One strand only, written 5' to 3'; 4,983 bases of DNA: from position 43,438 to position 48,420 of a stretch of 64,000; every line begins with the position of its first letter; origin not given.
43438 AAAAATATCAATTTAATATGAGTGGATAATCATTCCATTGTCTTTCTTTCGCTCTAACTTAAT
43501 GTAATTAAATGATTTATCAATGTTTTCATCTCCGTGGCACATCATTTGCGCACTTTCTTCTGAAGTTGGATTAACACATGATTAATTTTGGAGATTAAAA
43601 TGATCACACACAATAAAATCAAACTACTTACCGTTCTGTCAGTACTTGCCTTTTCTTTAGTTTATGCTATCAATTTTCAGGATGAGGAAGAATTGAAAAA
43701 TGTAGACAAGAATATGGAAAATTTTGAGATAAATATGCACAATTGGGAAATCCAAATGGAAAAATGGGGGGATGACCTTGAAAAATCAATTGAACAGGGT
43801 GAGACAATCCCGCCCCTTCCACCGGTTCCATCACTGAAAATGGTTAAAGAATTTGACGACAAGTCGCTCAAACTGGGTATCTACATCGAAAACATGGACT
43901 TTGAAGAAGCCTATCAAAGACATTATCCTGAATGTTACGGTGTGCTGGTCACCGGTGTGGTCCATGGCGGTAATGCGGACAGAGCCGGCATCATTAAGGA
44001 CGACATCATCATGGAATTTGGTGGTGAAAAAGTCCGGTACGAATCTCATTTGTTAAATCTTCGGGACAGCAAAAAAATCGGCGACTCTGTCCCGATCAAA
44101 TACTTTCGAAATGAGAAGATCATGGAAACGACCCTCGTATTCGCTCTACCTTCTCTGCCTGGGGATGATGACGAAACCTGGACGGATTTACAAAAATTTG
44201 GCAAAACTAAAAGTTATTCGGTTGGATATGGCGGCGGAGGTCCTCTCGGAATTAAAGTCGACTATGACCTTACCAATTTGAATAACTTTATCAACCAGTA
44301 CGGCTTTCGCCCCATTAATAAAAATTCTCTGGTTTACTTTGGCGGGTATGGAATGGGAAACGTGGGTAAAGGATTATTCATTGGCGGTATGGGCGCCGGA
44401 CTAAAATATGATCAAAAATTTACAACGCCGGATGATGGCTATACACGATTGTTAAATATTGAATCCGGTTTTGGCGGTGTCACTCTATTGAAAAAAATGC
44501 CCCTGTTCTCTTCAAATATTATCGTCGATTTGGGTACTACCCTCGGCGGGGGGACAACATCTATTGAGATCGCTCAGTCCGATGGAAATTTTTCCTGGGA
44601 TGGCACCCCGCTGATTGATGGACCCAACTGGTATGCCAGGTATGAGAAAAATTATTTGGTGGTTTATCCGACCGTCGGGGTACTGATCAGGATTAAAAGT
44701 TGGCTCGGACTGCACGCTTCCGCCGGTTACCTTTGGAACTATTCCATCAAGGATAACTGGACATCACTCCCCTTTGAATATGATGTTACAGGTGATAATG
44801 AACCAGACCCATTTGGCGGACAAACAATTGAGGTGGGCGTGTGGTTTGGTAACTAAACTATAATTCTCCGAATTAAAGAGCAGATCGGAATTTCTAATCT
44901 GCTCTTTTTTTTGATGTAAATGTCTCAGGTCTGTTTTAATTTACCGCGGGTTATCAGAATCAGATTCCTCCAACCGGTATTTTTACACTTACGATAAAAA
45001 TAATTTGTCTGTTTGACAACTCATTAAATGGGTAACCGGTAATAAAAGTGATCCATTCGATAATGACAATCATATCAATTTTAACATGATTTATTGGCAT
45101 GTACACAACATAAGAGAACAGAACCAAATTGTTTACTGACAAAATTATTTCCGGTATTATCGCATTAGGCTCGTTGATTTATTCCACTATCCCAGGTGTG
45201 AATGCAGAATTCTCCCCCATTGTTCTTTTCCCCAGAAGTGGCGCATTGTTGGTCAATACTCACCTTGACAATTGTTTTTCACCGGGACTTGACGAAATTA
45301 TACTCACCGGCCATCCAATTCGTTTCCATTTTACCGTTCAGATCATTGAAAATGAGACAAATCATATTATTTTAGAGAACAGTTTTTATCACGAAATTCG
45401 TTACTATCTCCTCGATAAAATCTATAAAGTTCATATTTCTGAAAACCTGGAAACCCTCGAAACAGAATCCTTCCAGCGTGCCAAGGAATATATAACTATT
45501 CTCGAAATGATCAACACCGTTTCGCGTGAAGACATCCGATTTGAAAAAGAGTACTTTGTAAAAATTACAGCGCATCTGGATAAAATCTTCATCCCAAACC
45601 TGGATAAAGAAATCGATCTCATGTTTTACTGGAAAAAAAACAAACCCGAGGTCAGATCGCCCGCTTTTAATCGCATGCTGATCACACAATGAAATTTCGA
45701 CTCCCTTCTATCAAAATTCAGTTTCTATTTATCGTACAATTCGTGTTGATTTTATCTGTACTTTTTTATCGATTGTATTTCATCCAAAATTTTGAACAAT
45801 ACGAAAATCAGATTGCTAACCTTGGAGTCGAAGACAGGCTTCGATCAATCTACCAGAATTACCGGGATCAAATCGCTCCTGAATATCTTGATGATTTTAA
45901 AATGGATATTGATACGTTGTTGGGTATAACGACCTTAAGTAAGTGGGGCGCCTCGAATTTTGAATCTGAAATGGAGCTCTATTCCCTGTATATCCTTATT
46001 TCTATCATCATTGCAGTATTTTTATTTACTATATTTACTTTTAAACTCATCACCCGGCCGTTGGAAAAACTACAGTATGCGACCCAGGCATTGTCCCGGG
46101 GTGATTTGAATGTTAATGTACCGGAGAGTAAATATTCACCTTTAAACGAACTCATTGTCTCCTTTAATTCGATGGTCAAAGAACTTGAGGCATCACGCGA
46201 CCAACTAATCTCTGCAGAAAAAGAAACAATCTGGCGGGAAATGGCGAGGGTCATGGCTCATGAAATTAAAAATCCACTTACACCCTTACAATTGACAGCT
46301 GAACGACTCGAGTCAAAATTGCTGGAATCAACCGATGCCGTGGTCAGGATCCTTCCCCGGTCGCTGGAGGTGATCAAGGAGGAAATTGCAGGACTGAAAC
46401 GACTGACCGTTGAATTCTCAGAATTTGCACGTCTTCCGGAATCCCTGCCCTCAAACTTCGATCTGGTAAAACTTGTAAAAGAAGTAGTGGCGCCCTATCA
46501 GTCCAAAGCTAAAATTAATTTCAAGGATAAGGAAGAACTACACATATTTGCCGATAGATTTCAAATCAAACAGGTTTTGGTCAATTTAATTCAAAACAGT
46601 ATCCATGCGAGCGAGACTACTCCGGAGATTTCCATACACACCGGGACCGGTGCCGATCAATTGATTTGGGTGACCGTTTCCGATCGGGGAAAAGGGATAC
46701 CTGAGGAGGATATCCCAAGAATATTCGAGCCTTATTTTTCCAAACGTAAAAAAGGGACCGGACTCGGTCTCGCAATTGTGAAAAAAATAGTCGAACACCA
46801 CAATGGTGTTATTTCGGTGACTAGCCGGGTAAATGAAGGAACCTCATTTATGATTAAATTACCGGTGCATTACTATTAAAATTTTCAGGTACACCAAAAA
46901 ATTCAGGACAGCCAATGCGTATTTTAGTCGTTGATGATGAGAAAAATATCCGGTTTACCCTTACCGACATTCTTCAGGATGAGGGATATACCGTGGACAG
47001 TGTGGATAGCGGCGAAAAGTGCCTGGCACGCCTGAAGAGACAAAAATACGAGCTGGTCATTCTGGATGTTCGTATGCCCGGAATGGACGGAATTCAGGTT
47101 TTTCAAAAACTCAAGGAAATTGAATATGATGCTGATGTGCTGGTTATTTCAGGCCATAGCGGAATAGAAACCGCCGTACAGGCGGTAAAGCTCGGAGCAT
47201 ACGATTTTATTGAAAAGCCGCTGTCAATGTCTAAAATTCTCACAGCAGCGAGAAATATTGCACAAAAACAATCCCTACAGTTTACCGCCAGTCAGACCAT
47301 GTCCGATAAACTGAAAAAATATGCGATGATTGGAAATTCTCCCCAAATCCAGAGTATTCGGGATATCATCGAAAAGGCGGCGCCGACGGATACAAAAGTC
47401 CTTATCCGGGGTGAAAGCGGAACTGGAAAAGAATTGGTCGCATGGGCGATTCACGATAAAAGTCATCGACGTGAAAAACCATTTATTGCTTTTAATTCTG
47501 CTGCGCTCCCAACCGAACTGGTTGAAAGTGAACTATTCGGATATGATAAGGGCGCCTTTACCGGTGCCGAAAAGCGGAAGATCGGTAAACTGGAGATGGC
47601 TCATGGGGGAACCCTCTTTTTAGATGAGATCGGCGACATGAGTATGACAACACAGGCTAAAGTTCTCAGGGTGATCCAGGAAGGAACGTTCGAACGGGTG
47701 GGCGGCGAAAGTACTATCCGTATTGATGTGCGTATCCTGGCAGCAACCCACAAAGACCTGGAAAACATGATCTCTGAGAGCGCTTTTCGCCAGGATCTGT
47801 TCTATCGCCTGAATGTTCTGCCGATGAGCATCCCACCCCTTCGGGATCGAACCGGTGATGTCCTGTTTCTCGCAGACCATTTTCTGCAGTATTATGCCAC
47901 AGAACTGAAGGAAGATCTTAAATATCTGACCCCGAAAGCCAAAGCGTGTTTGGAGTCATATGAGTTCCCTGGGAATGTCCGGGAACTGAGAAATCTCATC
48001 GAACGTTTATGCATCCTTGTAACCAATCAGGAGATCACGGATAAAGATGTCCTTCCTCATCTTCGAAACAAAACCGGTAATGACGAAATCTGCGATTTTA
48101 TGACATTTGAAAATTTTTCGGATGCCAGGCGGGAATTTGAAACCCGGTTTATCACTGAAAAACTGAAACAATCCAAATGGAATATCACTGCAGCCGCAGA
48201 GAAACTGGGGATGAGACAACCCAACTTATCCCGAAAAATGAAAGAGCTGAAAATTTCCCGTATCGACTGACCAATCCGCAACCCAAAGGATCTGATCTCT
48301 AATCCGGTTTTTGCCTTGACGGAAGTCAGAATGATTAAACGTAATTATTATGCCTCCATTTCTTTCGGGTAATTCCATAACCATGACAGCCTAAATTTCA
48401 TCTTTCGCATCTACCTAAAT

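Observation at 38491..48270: Envelope locus under two alternative sigma systems (ECF and sigma-54/NtrYX-like) built around five uncharacterised proteins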

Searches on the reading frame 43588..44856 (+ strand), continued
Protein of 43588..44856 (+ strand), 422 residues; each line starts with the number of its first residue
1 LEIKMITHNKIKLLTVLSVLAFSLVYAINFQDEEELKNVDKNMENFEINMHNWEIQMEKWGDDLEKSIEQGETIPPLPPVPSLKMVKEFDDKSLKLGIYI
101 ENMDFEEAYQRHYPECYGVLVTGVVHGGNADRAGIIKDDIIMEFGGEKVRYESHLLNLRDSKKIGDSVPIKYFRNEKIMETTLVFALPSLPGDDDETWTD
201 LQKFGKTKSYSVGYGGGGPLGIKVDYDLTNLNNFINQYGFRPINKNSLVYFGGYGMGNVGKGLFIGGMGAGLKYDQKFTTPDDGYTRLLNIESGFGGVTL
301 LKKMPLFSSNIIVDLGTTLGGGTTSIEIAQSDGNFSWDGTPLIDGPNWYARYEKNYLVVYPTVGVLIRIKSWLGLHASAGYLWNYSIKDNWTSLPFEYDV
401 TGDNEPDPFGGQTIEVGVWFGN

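Call 107: search_protein_families(library=pfam, proteins=[L066:9384-10193:+, L068:2735-3595:+, L094:2870-3427:+], max_evalue=0.01)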
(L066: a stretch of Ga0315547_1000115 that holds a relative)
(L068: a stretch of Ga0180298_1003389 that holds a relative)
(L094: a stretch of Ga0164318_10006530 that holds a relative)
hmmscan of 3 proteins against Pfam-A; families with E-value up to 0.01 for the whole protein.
L066:9384-10193:+ (269 aa): 2 families
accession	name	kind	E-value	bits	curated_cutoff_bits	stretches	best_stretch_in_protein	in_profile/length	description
PF13349.12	DUF4097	-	1.1e-15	58.1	22.9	2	42-199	36-170/247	Toastrack DUF4097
PF10988.14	DUF2807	-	0.0054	17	24.2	0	73-226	12-148/181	Putative auto-transporter adhesin, head GIN domain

L068:2735-3595:+ (286 aa): 1 family
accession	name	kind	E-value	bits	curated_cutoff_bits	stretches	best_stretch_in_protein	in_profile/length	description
PF13349.12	DUF4097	-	5.3e-15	55.9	22.9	2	59-217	35-152/247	Toastrack DUF4097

L094:2870-3427:+ (185 aa): 0 families

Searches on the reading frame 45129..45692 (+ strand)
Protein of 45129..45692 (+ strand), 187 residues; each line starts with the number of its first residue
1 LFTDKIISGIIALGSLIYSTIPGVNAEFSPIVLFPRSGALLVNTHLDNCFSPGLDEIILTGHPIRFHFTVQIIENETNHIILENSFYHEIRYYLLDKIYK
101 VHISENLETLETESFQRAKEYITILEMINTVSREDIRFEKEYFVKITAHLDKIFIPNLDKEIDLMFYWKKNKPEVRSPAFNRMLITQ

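Call 3: search_protein_families(library=pfam, proteins=[window:45129-45692:+], max_evalue=0.1)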
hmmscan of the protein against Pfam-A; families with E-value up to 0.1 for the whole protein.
window:45129-45692:+ (187 aa): 1 family
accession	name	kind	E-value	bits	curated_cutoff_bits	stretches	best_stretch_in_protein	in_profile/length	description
PF14334.11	DUF4390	-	1.1e-12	48.1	27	1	26-153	4-135/161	Domain of unknown function (DUF4390)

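Call 4: search_protein_families(library=ncbifam, proteins=[window:45129-45692:+], max_evalue=0.1)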
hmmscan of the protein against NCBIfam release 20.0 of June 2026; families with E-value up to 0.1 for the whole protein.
window:45129-45692:+ (187 aa): 0 families

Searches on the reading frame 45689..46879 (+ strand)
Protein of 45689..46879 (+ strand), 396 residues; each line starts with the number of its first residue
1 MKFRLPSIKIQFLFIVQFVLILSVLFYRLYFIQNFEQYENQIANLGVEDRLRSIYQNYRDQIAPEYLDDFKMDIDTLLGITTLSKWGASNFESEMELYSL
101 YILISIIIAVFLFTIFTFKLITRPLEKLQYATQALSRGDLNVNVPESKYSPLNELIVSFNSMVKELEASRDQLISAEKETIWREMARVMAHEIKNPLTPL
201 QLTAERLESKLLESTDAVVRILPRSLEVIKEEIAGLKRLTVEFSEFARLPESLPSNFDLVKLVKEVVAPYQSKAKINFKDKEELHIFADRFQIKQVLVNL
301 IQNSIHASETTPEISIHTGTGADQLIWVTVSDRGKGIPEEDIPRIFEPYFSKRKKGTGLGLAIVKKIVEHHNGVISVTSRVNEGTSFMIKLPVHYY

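Call 3: search_protein_families(library=pfam, proteins=[window:45689-46879:+], max_evalue=0.1)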
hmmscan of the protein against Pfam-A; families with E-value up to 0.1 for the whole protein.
window:45689-46879:+ (396 aa): 7 families
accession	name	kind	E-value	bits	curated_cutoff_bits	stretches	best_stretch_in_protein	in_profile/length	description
PF02518.31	HATPase_c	-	1e-27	97.2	26.4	1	289-393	2-109/111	Histidine kinase-, DNA gyrase B-, and HSP90-like ATPase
PF00672.30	HAMP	-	1.2e-10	42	25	1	119-168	4-53/53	HAMP domain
PF00512.31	HisKA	-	1.5e-08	35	26.9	1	183-249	3-63/66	His Kinase A (phospho-acceptor) domain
PF13589.12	HATPase_c_3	-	3.9e-05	24.1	25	1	294-347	4-55/137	Histidine kinase-, DNA gyrase B-, and HSP90-like ATPase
PF14501.12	HATPase_c_5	-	0.00019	21.7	22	1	291-379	4-90/102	GHKL domain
PF13581.12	HATPase_c_2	-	0.0027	18.1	27.4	1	306-376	46-113/127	Histidine kinase-like ATPase domain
PF22100.1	VtrA_C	-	0.068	13.9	27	0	144-194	37-86/87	VtrA C-terminal periplasmic domain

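Call 4: search_protein_families(library=ncbifam, proteins=[window:45689-46879:+], max_evalue=0.1)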
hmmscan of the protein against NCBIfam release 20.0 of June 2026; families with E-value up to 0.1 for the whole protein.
window:45689-46879:+ (396 aa): 96 families (the best 25 are shown)
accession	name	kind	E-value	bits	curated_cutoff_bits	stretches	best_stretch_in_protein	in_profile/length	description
NF047496.1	HK_LIC11548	equivalog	1.5e-52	179.2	750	1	98-393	271-589/589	LIC_11548 family sensor histidine kinase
NF008468.0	PRK11360.1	equivalog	3.5e-46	157.8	646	1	183-394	397-609/616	two-component system sensor histidine kinase AtoS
NF046044.1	PnpS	equivalog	4.5e-38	131.3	400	1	190-392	178-390/390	two-component system histidine kinase PnpS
NF007004.0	PRK09467.1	equivalog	2.2e-36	125.7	415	1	95-393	155-436/440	two-component system sensor histidine kinase EnvZ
NF033092.0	HK_WalK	equivalog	1.1e-35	123.3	725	2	183-393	373-594/594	cell wall metabolism sensor histidine kinase WalK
NF007688.0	PRK10364.1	equivalog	2.5e-35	122.1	479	1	177-394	235-452/460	two-component system sensor histidine kinase ZraS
NF041210.1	his_kin_PieS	equivalog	6.4e-34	117.8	850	1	96-394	166-471/474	two component system sensor histidine kinase PieS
NF006800.0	PRK09303.1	equivalog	2.2e-33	115.8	342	1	180-394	149-378/383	histidine kinase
NF010411.0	PRK13837.1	equivalog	5.5e-33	114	647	1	190-393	458-675/828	two-component system VirA-like sensor kinase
NF008312.0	PRK11100.1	equivalog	1.8e-32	112.8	356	1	103-393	189-474/477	two-component system sensor histidine kinase CreC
TIGR02966.1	phoR_proteo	equivalog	4.3e-32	111.4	334.2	1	177-390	109-332/333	phosphate regulon sensor histidine kinase PhoR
TIGR02956.1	TMAO_torS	equivalog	7.8e-30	103.7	676.5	2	189-393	471-682/967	TMAO reductase system sensor histidine kinase/response regulator TorS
NF012163.2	BaeS_SmeS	equivalog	1.8e-29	103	500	1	89-391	156-456/457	sensor histidine kinase efflux regulator BaeS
NF045900.1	HisKinCpxALeg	equivalog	2.1e-29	102.6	800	1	101-393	157-451/451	two-component system sensor histidine kinase CpxA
NF012226.0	AdeS_HK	equivalog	3.4e-29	102.1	500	1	102-392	66-352/353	two-component sensor histidine kinase AdeS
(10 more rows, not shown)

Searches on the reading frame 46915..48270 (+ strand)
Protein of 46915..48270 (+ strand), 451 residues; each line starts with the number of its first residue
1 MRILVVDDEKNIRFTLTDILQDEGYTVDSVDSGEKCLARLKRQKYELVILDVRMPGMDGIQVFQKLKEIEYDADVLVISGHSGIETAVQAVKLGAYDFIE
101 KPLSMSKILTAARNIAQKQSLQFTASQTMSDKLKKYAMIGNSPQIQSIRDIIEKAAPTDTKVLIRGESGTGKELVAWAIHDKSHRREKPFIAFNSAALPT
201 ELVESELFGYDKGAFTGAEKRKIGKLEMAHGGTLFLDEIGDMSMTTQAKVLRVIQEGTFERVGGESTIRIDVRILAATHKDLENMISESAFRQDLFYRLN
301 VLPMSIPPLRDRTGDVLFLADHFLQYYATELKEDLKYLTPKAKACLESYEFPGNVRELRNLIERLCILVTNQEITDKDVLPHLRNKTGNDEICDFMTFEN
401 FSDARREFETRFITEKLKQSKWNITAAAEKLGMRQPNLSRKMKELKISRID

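Call 3: search_protein_families(library=pfam, proteins=[window:46915-48270:+], max_evalue=0.1)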
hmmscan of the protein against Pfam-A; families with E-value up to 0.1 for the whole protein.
window:46915-48270:+ (451 aa): 13 families
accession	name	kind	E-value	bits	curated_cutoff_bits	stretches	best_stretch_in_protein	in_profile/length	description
PF00158.32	Sigma54_activat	-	3.5e-71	238.8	20.2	1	138-304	1-167/168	Sigma-54 interaction domain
PF00072.30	Response_reg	-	5.9e-32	110.6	30.2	1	3-112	1-110/111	Response regulator receiver domain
PF25601.1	AAA_lid_14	-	1.7e-23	82.7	27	1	310-388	1-79/87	AAA+ ATPase lid domain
PF14532.12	Sigma54_activ_2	-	2.2e-21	77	25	1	139-309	1-138/138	Sigma-54 interaction domain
PF02954.25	HTH_8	-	1.1e-08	35.1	22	1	405-445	2-42/42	Bacterial regulatory protein, Fis family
PF00126.33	HTH_1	-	5.1e-05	23.6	26.6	1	423-445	15-37/60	Bacterial regulatory helix-turn-helix protein, lysR family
PF07728.20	AAA_5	-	0.00013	22.5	22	1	162-279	2-122/139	AAA domain (dynein-related subfamily)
PF01078.27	Mg_chelatase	-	0.0013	18.6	20.3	0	217-247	93-123/207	Magnesium chelatase, subunit ChlI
PF20274.4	cREC_REC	-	0.0079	17.3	27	0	3-83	2-74/88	Cyclic-phosphate processing Receiver domain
PF13744.12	HTH_37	-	0.008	16.4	27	1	411-444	21-54/80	Helix-turn-helix domain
PF04851.21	ResIII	-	0.013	15.9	22.5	1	141-186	5-50/164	Type III restriction enzyme, res subunit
PF07724.20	AAA_2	-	0.019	15.5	27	1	161-271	5-115/166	AAA domain (Cdc48 subfamily)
PF13191.12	AAA_16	-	0.07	14.1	32.6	0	141-186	5-51/167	AAA ATPase domain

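Call 4: search_protein_families(library=ncbifam, proteins=[window:46915-48270:+], max_evalue=0.1)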
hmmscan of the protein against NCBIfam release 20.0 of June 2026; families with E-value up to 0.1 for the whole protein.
window:46915-48270:+ (451 aa): 127 families (the best 25 are shown)
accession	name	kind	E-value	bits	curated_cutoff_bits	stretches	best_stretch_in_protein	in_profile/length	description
TIGR01818.1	ntrC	equivalog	2.3e-136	455.2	558.6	1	3-445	1-463/463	nitrogen regulation protein NR(I)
NF008469.0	PRK11361.1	equivalog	3.2e-127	425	714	1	2-448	6-457/461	acetoacetate metabolism transcriptional regulator AtoC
NF051870.1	NAssimRespRegNtrX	equivalog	8.3e-125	417.2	600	1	2-446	3-451/452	nitrogen assimilation response regulator NtrX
TIGR02915.1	PEP_resp_reg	equivalog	1.3e-120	403.3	502.6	1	3-447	1-444/445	PEP-CTERM-box response regulator transcription factor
NF008176.1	PRK10923.1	equivalog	6e-111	371.3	620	1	3-391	6-393/469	nitrogen regulation protein NR(I)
NF007689.0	PRK10365.1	equivalog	4.9e-110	368.3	760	1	2-439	7-436/441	sigma-54-dependent response regulator transcription factor ZraR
NF041946.1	LuxO_transreg_Vib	equivalog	6.8e-105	351.5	800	1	17-407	13-404/463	quorum-sensing sigma-54 dependent transcriptional regulator LuxO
TIGR01817.1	nifA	equivalog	2.3e-104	350.1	528.85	1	111-380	170-439/534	nif-specific transcriptional activator NifA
NF049963.1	RespRegFlgRCampy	domain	5.8e-103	345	750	1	1-446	1-428/429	fla regulon two-component system response regulator FlgR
NF041552.1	TF_PrdR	equivalog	7.4e-102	341.5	795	1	121-444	254-575/577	sigma-54 dependent transcriptional regulator PrdR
NF003451.0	PRK05022.1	equivalog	2.9e-101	339.7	476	1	115-448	168-511/512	nitric oxide reductase transcriptional regulator NorR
NF011695.0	PRK15115.1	equivalog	1.1e-99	334.2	763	1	2-433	8-424/445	two-component system response regulator GlrR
NF050807.1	TransRegFlbDCaul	equivalog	1.9e-89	300.6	750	1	1-444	1-437/454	sigma-54-dependent transcriptional regulator FlbD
NF038308.1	RNA_repair_RtcR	equivalog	3.9e-88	296.6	650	1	110-435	154-501/530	RNA repair transcriptional activator RtcR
TIGR02329.1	propionate_PrpR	equivalog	1e-87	295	499.2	1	103-443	179-525/526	propionate catabolism operon regulatory protein PrpR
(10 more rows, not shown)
